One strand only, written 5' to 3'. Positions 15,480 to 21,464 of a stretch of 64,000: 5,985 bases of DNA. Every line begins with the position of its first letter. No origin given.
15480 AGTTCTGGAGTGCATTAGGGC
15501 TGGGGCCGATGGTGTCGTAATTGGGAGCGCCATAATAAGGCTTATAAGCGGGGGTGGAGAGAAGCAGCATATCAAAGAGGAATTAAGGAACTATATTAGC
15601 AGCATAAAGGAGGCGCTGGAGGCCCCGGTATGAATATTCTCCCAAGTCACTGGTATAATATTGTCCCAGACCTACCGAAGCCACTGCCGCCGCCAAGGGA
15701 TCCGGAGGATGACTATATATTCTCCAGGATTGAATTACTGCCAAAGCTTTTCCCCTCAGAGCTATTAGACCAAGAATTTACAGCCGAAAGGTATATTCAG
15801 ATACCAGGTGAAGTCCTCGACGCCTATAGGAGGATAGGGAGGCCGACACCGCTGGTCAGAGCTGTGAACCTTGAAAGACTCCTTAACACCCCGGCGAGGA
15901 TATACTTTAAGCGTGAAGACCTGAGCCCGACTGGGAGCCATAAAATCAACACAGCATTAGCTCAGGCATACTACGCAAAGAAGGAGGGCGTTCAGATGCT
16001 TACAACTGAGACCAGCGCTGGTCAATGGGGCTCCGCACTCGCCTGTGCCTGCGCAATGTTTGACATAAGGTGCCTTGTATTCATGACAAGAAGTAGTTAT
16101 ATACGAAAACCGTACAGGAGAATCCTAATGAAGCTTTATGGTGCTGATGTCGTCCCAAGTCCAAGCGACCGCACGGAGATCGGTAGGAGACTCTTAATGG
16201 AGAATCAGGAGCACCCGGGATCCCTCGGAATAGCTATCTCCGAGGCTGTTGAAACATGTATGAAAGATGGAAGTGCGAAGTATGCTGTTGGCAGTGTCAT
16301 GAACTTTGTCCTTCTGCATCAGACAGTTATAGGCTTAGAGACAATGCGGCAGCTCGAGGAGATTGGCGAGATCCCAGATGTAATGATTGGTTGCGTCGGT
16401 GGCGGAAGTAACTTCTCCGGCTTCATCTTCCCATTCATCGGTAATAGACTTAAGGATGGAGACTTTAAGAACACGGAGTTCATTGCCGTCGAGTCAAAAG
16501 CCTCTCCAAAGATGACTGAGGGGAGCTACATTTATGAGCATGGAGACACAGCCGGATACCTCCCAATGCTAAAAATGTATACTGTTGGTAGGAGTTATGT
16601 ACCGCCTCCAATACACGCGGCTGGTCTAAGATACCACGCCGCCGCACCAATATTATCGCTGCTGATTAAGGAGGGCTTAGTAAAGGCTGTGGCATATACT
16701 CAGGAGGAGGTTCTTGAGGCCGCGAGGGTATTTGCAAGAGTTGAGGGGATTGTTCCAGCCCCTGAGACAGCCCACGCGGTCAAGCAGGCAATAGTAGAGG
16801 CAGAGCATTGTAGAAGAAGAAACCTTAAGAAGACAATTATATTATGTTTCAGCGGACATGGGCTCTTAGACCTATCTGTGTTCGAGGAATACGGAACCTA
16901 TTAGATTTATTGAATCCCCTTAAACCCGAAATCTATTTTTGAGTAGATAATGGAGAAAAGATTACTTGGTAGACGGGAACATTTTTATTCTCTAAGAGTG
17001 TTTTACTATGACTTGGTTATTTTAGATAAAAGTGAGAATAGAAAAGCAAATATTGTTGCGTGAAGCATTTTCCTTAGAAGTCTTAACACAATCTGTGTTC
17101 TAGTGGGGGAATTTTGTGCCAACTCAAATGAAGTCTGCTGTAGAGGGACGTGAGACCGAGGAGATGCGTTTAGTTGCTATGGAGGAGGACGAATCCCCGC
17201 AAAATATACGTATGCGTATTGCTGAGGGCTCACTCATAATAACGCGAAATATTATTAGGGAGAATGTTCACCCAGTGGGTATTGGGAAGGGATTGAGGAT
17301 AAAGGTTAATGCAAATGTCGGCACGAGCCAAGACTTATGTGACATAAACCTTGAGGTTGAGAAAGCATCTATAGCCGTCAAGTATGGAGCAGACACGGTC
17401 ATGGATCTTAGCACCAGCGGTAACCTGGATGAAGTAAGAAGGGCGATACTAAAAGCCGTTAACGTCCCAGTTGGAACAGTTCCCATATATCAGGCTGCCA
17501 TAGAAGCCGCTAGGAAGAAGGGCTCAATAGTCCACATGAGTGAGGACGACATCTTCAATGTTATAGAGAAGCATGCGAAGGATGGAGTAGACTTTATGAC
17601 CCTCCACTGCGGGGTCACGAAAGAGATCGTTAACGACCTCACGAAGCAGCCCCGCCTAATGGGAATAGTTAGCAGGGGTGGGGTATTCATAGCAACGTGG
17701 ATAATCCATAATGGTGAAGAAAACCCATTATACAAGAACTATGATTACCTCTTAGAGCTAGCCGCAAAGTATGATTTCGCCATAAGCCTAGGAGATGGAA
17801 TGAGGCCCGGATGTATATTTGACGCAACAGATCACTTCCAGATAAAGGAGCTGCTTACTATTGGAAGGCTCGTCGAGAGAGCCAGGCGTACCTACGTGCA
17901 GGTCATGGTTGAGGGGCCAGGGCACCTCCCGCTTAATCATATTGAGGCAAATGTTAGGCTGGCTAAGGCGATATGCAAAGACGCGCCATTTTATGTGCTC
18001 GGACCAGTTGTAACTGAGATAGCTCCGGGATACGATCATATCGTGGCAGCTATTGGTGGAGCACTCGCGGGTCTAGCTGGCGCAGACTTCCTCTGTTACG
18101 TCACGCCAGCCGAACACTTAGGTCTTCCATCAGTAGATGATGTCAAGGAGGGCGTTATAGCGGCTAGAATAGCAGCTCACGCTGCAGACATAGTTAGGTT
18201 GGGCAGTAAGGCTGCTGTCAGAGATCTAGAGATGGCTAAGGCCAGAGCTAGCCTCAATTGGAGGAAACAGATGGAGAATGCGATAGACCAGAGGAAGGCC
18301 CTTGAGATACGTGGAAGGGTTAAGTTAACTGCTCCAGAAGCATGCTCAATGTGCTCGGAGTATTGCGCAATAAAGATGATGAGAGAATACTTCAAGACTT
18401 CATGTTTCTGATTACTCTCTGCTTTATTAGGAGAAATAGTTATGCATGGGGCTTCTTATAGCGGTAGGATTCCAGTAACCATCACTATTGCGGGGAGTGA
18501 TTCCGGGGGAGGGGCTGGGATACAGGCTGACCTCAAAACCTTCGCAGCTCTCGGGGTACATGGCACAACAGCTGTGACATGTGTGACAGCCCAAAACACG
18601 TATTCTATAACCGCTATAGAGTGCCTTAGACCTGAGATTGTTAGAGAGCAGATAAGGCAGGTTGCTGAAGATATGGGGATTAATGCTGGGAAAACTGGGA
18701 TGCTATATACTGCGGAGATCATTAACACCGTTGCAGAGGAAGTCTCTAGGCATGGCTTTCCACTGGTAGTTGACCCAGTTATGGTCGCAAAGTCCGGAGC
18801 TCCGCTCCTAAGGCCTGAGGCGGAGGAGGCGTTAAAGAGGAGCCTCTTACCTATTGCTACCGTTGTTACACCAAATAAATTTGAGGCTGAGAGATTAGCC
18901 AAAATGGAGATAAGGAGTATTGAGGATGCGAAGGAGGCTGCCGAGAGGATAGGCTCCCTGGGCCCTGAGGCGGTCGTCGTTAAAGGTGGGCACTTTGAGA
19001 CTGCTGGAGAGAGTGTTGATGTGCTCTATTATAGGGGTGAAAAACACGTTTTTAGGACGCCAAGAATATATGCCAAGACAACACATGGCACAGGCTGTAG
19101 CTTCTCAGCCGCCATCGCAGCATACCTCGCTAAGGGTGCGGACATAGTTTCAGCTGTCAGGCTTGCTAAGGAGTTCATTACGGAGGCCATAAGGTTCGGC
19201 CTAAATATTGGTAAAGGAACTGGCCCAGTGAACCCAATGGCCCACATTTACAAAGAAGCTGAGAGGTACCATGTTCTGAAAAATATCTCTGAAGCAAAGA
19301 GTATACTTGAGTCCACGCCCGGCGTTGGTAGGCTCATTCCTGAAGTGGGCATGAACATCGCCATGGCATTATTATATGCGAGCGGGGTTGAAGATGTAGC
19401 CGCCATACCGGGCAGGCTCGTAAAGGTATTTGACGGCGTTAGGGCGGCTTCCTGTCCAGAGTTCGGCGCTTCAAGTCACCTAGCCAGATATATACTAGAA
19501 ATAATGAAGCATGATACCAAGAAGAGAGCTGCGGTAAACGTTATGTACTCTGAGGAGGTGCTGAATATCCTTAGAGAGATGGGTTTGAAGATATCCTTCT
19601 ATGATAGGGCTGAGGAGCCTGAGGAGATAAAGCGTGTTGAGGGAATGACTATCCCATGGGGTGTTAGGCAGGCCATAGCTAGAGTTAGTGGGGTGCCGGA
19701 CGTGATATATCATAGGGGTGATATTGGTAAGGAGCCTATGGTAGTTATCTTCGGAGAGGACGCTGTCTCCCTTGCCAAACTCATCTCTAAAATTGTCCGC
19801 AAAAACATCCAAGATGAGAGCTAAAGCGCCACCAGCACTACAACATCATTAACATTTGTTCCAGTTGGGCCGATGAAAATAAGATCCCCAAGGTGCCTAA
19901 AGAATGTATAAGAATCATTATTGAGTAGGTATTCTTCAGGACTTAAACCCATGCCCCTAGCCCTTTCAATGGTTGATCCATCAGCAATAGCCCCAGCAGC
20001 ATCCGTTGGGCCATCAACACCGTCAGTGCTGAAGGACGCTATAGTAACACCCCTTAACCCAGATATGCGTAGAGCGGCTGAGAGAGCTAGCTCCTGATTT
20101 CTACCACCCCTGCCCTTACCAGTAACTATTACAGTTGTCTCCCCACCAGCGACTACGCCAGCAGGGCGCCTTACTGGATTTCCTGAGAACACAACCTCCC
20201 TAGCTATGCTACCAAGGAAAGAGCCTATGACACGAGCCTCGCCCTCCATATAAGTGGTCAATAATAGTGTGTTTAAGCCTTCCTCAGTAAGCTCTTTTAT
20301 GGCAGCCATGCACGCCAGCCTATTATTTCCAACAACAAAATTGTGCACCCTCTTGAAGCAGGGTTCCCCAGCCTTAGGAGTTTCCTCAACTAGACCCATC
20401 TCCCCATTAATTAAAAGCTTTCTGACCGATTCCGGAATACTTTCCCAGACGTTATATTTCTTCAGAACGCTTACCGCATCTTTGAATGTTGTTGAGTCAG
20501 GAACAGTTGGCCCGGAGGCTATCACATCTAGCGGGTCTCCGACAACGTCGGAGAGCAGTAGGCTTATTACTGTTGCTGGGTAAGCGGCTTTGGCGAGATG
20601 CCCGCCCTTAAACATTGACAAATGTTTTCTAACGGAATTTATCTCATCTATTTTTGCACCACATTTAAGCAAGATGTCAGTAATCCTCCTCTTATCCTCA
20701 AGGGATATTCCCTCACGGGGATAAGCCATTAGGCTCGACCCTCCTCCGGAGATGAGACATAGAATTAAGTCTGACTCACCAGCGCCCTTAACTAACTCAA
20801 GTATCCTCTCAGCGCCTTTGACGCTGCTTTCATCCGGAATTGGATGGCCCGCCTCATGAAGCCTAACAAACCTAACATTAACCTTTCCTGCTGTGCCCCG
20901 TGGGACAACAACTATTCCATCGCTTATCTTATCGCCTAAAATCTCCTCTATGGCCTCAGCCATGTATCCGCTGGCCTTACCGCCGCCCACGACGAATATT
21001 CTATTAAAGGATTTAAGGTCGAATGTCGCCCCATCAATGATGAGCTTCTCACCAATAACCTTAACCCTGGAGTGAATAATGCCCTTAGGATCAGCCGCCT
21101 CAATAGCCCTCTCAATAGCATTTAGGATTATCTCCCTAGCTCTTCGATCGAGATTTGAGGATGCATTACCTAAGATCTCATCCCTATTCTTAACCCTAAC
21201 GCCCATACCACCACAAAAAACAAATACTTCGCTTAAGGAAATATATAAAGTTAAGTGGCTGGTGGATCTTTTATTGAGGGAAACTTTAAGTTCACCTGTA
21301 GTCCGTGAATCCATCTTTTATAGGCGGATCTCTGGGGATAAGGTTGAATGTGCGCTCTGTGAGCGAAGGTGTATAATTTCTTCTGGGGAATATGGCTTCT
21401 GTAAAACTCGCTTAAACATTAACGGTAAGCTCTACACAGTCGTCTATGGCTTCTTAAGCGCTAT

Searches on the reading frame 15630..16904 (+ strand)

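Call 11: search_protein_families(library=pfam, proteins=[window:15630-16904:+], max_evalue=0.00001)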
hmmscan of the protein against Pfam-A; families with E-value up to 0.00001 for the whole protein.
window:15630-16904:+ (424 aa): 1 family
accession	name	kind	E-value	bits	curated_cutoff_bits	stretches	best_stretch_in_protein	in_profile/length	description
PF00291.31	PALP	-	1.5e-46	159.5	35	1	70-408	5-294/295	Pyridoxal-phosphate dependent enzyme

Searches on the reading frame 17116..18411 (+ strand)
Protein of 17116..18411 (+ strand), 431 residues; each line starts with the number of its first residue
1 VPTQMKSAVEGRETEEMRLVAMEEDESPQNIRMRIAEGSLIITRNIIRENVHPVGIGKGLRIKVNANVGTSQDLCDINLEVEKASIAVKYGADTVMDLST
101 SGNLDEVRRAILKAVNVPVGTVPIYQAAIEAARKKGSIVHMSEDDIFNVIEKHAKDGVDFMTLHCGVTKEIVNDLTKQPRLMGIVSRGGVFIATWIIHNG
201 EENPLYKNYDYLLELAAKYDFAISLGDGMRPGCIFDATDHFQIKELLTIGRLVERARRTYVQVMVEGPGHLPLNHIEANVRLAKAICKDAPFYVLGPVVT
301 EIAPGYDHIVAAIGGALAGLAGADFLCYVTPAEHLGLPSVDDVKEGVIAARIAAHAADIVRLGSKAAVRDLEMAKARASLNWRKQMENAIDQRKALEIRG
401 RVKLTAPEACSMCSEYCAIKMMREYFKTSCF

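Call 11: search_protein_families(library=pfam, proteins=[window:17116-18411:+], max_evalue=0.00001)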
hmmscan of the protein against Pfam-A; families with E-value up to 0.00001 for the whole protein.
window:17116-18411:+ (431 aa): 1 family
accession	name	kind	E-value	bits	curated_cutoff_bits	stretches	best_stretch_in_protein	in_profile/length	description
PF01964.24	ThiC_Rad_SAM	-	1.2e-188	627.6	25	1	3-423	1-419/420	Radical SAM ThiC family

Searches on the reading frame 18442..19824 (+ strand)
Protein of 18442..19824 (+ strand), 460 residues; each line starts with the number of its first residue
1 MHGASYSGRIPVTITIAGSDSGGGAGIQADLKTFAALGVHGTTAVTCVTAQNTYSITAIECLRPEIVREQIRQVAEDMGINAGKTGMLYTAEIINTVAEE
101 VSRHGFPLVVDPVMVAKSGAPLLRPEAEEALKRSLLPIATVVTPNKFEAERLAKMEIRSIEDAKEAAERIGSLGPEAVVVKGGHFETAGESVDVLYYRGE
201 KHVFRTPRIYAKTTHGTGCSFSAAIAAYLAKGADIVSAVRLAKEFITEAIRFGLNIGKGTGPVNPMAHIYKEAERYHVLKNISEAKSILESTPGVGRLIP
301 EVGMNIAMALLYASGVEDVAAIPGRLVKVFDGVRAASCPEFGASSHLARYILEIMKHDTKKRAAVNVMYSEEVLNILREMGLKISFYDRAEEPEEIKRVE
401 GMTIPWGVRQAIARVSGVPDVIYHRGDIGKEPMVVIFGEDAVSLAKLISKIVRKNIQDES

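Call 11: search_protein_families(library=pfam, proteins=[window:18442-19824:+], max_evalue=0.00001)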
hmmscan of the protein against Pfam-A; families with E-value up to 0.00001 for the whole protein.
window:18442-19824:+ (460 aa): 3 families
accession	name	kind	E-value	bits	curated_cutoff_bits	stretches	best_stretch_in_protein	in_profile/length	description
PF08543.17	Phos_pyr_kin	-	8.6e-96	320.5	27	1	20-264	1-246/246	Phosphomethylpyrimidine kinase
PF10120.14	ThiN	-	3.9e-62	209.2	25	1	282-448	2-163/165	Thiamine-phosphate synthase ThiN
PF00294.29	PfkB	-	9.8e-13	48.5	25.8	1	107-243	160-283/302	pfkB family carbohydrate kinase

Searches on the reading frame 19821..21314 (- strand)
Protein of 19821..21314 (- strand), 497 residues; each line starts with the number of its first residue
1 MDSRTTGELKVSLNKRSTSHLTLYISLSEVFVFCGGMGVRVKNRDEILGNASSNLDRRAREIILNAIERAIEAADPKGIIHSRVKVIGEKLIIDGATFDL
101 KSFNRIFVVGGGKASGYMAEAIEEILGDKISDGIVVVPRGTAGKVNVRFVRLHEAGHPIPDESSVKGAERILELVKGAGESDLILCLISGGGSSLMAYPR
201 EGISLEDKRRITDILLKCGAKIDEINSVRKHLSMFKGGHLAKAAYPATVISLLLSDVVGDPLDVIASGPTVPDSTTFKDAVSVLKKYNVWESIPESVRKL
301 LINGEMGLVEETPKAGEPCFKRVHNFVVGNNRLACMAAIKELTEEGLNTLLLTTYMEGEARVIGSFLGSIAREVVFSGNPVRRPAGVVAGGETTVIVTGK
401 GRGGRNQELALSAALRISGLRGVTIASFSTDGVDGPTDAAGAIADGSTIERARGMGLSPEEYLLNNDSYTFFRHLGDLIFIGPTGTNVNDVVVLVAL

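Call 11: search_protein_families(library=pfam, proteins=[window:19821-21314:-], max_evalue=0.00001)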
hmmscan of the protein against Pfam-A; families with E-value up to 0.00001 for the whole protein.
window:19821-21314:- (497 aa): 2 families
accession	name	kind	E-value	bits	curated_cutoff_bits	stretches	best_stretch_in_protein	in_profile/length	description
PF13660.11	DUF4147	-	2e-86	289.7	23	1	65-301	4-233/234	Domain of unknown function (DUF4147)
PF05161.18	MOFRL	-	4.7e-39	133.3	28.3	1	387-490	3-106/106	MOFRL family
